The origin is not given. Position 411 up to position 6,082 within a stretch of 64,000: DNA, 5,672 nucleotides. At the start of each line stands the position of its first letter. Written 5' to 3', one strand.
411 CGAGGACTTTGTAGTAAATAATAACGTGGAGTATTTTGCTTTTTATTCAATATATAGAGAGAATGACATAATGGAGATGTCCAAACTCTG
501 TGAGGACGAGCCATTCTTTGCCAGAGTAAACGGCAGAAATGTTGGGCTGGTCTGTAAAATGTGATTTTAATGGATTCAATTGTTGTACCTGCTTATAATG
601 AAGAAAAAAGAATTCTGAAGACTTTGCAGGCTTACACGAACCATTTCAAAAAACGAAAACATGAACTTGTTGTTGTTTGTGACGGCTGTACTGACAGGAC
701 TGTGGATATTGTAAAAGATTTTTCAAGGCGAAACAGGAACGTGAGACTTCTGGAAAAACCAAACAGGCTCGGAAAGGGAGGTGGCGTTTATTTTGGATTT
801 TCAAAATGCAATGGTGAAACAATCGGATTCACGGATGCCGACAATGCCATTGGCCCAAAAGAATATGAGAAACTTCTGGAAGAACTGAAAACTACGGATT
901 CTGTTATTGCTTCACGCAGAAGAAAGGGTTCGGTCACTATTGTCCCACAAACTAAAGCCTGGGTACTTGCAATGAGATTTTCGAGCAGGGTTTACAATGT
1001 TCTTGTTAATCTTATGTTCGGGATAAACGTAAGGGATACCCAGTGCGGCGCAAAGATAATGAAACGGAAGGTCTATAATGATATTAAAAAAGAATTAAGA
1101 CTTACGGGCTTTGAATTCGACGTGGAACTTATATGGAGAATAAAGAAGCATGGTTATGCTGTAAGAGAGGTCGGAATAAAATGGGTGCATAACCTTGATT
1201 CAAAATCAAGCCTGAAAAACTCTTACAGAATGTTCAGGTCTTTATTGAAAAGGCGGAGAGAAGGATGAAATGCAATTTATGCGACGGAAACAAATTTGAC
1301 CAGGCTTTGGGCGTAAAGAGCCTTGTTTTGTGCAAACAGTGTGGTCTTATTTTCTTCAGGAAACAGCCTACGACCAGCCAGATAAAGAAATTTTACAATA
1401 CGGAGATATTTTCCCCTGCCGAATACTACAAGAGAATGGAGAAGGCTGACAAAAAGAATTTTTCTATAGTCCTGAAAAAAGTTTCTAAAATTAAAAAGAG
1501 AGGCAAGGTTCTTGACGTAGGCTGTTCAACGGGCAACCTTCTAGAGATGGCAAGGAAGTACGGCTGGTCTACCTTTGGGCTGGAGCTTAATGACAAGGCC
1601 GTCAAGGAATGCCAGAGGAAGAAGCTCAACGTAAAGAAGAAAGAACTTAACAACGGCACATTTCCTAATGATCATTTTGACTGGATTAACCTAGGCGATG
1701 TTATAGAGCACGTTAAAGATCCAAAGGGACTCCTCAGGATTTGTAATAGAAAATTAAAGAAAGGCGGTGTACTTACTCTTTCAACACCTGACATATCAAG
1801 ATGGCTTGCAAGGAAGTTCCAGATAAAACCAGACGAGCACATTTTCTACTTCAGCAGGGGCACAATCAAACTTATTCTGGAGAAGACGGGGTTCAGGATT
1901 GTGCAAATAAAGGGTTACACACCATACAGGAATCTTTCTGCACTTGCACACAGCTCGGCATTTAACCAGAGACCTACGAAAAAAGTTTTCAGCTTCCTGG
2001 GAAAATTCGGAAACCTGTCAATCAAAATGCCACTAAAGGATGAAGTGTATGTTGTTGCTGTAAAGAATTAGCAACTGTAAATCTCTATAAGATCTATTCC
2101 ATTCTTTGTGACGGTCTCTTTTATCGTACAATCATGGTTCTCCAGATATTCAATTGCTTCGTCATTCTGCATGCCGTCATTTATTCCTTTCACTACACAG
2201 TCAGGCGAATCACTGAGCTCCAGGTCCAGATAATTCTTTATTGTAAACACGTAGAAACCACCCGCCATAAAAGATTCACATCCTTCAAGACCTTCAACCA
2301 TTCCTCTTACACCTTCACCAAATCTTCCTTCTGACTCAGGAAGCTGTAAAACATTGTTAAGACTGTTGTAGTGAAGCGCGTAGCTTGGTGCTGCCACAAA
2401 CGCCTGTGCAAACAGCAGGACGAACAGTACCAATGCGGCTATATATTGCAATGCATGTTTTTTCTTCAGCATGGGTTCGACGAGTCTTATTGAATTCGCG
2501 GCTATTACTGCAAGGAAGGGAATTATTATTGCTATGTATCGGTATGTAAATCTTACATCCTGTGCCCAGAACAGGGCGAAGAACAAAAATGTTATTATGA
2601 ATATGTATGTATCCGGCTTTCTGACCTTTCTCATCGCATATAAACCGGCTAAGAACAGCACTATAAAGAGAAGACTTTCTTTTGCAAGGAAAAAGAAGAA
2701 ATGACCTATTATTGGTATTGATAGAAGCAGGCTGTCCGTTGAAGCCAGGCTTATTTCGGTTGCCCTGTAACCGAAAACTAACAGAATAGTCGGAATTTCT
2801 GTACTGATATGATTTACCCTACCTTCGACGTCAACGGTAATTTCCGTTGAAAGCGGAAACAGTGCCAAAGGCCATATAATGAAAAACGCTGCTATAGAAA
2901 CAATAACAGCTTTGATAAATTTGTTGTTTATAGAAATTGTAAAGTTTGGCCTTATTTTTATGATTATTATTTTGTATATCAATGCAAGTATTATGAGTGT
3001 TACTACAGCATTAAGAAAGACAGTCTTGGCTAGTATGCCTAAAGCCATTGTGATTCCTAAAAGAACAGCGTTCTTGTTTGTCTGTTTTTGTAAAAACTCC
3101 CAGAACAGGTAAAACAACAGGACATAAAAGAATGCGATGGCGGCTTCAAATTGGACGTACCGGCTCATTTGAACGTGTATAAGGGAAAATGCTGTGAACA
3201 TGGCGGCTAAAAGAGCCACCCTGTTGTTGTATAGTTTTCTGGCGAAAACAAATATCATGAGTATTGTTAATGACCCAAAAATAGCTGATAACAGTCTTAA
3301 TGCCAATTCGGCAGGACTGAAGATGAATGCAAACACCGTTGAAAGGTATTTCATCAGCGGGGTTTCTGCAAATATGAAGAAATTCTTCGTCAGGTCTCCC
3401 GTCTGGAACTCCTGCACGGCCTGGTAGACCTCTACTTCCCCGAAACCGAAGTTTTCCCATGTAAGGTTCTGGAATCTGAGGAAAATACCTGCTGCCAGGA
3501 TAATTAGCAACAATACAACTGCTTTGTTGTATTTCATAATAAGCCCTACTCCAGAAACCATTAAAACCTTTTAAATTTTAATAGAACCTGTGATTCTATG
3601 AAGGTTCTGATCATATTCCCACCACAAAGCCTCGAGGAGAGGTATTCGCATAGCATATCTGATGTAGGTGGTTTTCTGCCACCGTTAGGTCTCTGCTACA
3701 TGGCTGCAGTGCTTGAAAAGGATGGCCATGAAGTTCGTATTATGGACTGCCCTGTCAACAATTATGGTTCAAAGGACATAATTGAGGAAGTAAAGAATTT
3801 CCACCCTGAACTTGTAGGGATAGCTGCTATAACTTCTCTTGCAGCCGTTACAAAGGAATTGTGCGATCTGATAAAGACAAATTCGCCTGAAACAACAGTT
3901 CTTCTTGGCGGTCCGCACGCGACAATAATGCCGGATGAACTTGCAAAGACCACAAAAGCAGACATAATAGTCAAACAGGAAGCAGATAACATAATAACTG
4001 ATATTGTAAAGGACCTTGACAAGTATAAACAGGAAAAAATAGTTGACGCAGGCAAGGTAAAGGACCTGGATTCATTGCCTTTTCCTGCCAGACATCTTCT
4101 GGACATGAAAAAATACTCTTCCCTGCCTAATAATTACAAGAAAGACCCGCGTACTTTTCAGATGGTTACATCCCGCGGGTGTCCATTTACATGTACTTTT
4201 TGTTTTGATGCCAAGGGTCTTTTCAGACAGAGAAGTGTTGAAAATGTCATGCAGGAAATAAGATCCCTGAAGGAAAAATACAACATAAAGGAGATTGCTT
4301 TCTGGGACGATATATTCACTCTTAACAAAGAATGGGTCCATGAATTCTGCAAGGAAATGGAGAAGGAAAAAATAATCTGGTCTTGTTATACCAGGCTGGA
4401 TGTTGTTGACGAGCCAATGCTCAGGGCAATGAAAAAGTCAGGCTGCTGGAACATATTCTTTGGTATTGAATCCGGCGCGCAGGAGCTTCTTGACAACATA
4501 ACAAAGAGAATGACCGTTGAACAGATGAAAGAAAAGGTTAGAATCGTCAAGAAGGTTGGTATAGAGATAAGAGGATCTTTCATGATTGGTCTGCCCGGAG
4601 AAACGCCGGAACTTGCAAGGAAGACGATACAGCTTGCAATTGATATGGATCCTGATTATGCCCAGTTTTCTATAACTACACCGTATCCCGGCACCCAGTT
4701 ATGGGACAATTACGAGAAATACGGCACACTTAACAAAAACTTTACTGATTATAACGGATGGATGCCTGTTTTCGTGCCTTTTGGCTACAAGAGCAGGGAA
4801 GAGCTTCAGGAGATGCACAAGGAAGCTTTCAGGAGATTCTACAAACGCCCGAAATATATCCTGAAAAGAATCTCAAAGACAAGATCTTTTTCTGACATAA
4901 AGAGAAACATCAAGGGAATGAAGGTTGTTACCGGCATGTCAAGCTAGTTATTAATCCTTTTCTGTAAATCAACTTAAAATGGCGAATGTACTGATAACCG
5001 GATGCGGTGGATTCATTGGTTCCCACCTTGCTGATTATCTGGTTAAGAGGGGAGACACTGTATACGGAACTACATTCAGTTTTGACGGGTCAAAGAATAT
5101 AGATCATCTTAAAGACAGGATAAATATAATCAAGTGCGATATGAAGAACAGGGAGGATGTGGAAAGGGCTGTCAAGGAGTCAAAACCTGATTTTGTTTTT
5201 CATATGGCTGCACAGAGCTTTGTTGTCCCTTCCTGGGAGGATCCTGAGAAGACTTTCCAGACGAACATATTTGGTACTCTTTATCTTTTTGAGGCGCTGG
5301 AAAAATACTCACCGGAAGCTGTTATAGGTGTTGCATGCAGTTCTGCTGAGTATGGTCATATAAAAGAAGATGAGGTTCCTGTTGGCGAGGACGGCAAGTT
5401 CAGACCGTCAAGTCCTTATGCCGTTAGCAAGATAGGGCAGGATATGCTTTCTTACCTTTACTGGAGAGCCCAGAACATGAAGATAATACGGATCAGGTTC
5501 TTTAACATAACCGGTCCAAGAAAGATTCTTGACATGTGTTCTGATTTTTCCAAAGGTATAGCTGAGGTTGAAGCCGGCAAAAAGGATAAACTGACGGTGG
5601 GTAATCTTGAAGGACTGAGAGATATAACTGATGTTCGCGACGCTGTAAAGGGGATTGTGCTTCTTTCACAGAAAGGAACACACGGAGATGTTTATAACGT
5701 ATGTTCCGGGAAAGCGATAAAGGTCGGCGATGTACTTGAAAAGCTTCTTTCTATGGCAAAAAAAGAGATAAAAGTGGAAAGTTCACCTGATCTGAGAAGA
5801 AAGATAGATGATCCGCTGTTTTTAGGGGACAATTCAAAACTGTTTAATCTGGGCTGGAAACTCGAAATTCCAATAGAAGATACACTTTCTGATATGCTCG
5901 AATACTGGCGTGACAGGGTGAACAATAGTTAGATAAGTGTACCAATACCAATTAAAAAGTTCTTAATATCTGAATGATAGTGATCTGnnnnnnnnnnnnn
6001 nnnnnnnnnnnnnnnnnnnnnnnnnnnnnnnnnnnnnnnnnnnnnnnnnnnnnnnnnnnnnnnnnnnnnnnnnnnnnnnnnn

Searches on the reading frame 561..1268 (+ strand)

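Call 19: search_protein_families(library=pfam, proteins=[window:561-1268:+], max_evalue=0.00001)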
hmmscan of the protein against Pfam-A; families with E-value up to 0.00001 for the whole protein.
window:561-1268:+ (235 aa): 3 families
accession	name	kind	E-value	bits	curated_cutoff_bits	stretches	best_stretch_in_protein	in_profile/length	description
PF00535.33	Glycos_transf_2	-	3.9e-30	105.4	23.3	1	6-175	1-167/168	Glycosyl transferase family 2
PF13641.12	Glyco_tranf_2_3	-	5.7e-12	46.6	27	1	6-201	4-201/230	Glycosyltransferase like family 2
PF10111.15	Glyco_tranf_2_2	-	1.4e-10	41.6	27.3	1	6-107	1-104/276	Glycosyltransferase like family 2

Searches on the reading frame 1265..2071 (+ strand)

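Call 19: search_protein_families(library=pfam, proteins=[window:1265-2071:+], max_evalue=0.00001)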
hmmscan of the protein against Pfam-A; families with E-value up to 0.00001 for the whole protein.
window:1265-2071:+ (268 aa): 6 families
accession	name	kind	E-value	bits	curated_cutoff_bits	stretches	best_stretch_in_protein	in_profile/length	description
PF13489.12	Methyltransf_23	-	3.1e-27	95.7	27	1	63-214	7-163/164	Methyltransferase domain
PF08241.18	Methyltransf_11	-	1.5e-14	54.8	21.2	1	83-171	1-94/95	Methyltransferase domain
PF07021.18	MetW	-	8.2e-13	48.9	21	1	75-183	10-118/193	Methionine biosynthesis protein MetW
PF08242.18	Methyltransf_12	-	2.5e-12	47.8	30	1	83-170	1-98/98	Methyltransferase domain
PF13847.12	Methyltransf_31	-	1.3e-11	44.8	27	1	77-189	2-126/145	Methyltransferase domain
PF13649.12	Methyltransf_25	-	1.3e-10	42.3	27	1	82-168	1-97/97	Methyltransferase domain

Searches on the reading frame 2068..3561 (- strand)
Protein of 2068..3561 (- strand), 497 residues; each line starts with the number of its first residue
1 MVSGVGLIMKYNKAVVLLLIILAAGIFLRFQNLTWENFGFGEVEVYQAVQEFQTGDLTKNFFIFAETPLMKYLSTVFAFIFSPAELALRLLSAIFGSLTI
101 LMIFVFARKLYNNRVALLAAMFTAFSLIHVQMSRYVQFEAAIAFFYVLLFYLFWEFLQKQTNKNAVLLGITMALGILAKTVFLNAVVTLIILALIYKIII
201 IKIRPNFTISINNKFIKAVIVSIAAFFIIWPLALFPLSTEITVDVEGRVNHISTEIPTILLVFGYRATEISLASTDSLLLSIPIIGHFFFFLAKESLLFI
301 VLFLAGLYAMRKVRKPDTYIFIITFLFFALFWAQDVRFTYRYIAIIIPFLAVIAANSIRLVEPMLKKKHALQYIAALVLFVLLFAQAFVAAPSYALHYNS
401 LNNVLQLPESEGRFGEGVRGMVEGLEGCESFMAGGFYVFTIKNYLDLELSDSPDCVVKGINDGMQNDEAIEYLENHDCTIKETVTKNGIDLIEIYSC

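Call 19: search_protein_families(library=pfam, proteins=[window:2068-3561:-], max_evalue=0.00001)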
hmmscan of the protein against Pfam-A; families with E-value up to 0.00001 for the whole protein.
window:2068-3561:- (497 aa): 2 families
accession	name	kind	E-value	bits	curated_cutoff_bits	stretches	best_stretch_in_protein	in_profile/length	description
PF02366.24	PMT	-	4.7e-15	56.2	22.7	1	20-235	9-233/245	Dolichyl-phosphate-mannose-protein mannosyltransferase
PF13231.12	PMT_2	-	8.3e-15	55.8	26.1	1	67-196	3-132/160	Dolichyl-phosphate-mannose-protein mannosyltransferase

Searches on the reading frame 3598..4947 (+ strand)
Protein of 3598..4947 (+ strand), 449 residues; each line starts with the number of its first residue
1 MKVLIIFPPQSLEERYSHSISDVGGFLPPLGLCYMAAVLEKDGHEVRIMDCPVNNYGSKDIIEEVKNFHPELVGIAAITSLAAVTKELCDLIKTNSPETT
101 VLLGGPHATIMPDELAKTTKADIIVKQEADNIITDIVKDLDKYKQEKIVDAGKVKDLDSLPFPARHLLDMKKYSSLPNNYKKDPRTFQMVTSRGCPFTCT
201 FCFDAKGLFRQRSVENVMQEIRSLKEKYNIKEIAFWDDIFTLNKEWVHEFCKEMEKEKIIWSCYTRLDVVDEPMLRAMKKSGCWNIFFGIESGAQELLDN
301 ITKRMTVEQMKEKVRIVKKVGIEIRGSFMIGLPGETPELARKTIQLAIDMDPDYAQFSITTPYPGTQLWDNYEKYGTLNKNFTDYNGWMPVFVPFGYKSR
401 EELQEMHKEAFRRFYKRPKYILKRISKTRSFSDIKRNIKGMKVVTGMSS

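Call 19: search_protein_families(library=pfam, proteins=[window:3598-4947:+], max_evalue=0.00001)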
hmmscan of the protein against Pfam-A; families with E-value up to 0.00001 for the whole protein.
window:3598-4947:+ (449 aa): 2 families
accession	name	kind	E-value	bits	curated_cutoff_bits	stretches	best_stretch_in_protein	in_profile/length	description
PF02310.24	B12-binding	-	4.2e-24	85.1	32.1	1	22-135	7-119/121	B12 binding domain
PF04055.27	Radical_SAM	-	9e-24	84.9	29.5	1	189-346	1-165/166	Radical SAM superfamily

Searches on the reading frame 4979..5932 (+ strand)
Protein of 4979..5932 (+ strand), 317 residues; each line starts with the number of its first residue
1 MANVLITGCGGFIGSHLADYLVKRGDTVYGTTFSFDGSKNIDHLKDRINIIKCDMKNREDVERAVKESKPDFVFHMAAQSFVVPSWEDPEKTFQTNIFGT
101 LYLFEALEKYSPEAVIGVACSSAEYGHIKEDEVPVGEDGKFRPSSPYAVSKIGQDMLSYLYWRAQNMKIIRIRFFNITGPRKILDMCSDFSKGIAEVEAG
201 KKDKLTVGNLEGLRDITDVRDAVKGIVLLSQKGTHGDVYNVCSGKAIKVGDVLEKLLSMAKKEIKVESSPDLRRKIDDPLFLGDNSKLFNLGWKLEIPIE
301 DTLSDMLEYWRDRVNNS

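Call 19: search_protein_families(library=pfam, proteins=[window:4979-5932:+], max_evalue=0.00001)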
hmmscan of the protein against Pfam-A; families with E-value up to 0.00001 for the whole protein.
window:4979-5932:+ (317 aa): 6 families
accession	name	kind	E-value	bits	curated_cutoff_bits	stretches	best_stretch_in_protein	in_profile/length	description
PF16363.11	GDP_Man_Dehyd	-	4.7e-67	227.2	27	1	5-306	1-332/332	GDP-mannose 4,6 dehydratase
PF01370.27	Epimerase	-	1.2e-47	162.8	20.9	1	4-242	1-240/240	NAD dependent epimerase/dehydratase family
PF02719.21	Polysacc_synt_2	-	1.2e-15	58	20.2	1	4-265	1-252/293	Polysaccharide biosynthesis protein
PF01073.25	3Beta_HSD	-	1.2e-09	38.1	22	1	5-139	1-135/280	3-beta hydroxysteroid dehydrogenase/isomerase family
PF04321.23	RmlD_sub_bind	-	3.2e-08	33.4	27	1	3-110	2-92/287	RmlD substrate binding domain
PF00106.31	adh_short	-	1e-06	28.8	26.6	1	3-107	2-119/195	short chain dehydrogenase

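Call 47: search_protein_families(library=ncbifam, proteins=[window:4979-5932:+], max_evalue=1e-10)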
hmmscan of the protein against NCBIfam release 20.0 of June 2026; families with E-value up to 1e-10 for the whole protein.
window:4979-5932:+ (317 aa): 14 families
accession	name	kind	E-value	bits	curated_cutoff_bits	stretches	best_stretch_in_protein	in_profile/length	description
TIGR04180.1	EDH_00030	hypoth_equivalog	5.8e-42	143.8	475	1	4-274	1-270/297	NAD-dependent 4,6-dehydratase LegB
TIGR01181.1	dTDP_gluc_dehyt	equivalog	6.5e-41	140.5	365.1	1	4-312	2-313/321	dTDP-glucose 4,6-dehydratase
TIGR01179.1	galE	equivalog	6.9e-33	113.9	262.3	1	3-308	1-323/332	UDP-glucose 4-epimerase GalE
TIGR01472.1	gmd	equivalog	1.2e-29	103.6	415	1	4-267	3-275/342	GDP-mannose 4,6-dehydratase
TIGR02622.1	CDP_4_6_dhtase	equivalog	1.7e-26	93.2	278.45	1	3-312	6-332/352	CDP-glucose 4,6-dehydratase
TIGR02197.1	heptose_epim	equivalog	7.8e-22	77.8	274.6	1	4-270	1-272/316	ADP-glyceromanno-heptose 6-epimerase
NF007582.0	PRK10217.1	equivalog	5.1e-21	75.2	698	1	1-258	1-268/355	dTDP-glucose 4,6-dehydratase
NF007490.0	PRK10084.1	subfamily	1.6e-18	66.9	649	1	3-258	2-275/361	dTDP-glucose 4,6-dehydratase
NF007956.0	PRK10675.1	subfamily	2.5e-17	63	394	1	3-308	2-327/338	UDP-glucose 4-epimerase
NF011728.1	PRK15181.1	equivalog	7.5e-17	61.3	760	1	4-182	18-200/348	Vi polysaccharide biosynthesis UDP-N-acetylglucosaminuronic acid C-4 epimerase TviC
TIGR03466.1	HpnA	hypoth_equivalog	1.9e-13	50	367.65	1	3-116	2-109/327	hopanoid-associated sugar epimerase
NF043036.1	ErythonDh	equivalog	3e-13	49.7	325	1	3-173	2-175/321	D-erythronate dehydrogenase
NF042423.1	oxyalk_red_Shew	equivalog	3.2e-12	46.2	580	1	2-261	9-258/331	2-alkyl-3-oxoalkanoate reductase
NF041015.1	UDPsulfquin_syn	equivalog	5.9e-12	45.3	575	0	43-128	63-151/384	UDP-sulfoquinovose synthase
